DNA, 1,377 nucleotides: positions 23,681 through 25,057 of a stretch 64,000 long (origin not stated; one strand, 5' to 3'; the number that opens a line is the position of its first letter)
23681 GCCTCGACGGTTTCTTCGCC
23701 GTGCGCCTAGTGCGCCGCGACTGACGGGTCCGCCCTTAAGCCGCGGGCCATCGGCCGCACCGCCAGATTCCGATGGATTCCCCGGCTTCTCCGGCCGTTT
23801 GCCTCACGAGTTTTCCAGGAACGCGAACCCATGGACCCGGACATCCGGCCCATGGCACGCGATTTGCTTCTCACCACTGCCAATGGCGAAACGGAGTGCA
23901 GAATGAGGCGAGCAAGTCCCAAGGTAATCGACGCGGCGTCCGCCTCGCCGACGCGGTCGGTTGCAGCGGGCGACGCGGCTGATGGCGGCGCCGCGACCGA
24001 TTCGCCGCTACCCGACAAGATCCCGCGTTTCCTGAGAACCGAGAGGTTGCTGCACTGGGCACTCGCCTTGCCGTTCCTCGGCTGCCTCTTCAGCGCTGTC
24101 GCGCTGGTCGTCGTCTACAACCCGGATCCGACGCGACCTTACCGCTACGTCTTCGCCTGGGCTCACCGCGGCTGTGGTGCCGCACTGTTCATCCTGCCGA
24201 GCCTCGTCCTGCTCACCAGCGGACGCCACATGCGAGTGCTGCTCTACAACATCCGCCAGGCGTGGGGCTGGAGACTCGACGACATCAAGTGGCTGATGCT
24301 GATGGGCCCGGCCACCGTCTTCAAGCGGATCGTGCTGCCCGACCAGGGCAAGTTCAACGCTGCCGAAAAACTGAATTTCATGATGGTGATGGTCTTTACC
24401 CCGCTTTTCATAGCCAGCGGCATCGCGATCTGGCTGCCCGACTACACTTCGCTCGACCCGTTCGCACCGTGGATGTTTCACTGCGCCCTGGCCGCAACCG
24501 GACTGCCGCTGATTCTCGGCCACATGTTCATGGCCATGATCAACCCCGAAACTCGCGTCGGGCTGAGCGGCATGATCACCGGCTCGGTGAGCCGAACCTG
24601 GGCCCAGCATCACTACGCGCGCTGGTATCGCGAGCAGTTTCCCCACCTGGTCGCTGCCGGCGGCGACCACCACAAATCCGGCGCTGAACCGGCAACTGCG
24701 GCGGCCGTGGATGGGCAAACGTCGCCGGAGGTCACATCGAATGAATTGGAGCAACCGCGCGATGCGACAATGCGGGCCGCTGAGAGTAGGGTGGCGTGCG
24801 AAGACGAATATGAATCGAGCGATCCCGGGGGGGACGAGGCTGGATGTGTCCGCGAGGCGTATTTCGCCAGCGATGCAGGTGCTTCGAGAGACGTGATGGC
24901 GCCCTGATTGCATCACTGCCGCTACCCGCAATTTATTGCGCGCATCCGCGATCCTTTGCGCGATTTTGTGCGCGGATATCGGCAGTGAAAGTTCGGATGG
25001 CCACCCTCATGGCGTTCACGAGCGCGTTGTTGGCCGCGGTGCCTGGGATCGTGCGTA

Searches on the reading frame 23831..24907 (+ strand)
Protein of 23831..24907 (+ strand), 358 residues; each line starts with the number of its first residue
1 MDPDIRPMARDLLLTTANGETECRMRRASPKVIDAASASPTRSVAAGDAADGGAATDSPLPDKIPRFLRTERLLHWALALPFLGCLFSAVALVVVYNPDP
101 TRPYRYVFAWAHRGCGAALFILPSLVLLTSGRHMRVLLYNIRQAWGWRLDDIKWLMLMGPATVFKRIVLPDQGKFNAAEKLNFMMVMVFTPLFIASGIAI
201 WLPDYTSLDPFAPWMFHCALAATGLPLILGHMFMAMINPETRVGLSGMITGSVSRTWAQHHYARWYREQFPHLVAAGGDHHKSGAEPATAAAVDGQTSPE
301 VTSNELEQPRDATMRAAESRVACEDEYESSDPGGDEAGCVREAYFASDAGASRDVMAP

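Call 4: search_protein_families(library=pfam, proteins=[window:23831-24907:+], max_evalue=0.01)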
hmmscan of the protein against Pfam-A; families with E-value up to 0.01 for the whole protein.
window:23831-24907:+ (358 aa): 1 family
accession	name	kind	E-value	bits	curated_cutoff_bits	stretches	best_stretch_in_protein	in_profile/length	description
PF01292.26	Ni_hydr_CYTB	-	4.4e-13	49.8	30.1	1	69-251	4-179/179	Prokaryotic cytochrome b561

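Call 5: search_protein_families(library=ncbifam, proteins=[window:23831-24907:+], max_evalue=0.01)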
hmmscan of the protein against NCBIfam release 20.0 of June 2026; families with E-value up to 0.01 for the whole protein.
window:23831-24907:+ (358 aa): 4 families
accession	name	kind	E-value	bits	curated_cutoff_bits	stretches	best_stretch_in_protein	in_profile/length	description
TIGR01583.1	formate-DH-gamm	equivalog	1.9e-22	80.3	115.85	1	63-269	1-201/204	formate dehydrogenase subunit gamma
NF007558.0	PRK10179.1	equivalog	1.1e-13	51.3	339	1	150-268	84-203/217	formate dehydrogenase-N subunit gamma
NF007924.0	PRK10639.1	equivalog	1.9e-12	47.4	341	1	62-268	5-201/211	formate dehydrogenase cytochrome b556 subunit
NF011582.1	PRK15006.1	equivalog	5.9e-06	26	204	1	66-249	58-242/248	thiosulfate reductase cytochrome B subunit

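Call 57: search_solved_structures(query=window:23831-24907:+, max_evalue=1, show_alignments=2)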
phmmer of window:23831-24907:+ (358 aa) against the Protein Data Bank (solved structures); distinct sequences matched with E-value up to 1: 1.
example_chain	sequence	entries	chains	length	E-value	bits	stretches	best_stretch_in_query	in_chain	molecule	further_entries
1kqf_C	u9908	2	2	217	1.9e-13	53.4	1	150-268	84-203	FORMATE DEHYDROGENASE, NITRATE-INDUCIBLE, CYTOCHROME B556(FDN) SUBUNIT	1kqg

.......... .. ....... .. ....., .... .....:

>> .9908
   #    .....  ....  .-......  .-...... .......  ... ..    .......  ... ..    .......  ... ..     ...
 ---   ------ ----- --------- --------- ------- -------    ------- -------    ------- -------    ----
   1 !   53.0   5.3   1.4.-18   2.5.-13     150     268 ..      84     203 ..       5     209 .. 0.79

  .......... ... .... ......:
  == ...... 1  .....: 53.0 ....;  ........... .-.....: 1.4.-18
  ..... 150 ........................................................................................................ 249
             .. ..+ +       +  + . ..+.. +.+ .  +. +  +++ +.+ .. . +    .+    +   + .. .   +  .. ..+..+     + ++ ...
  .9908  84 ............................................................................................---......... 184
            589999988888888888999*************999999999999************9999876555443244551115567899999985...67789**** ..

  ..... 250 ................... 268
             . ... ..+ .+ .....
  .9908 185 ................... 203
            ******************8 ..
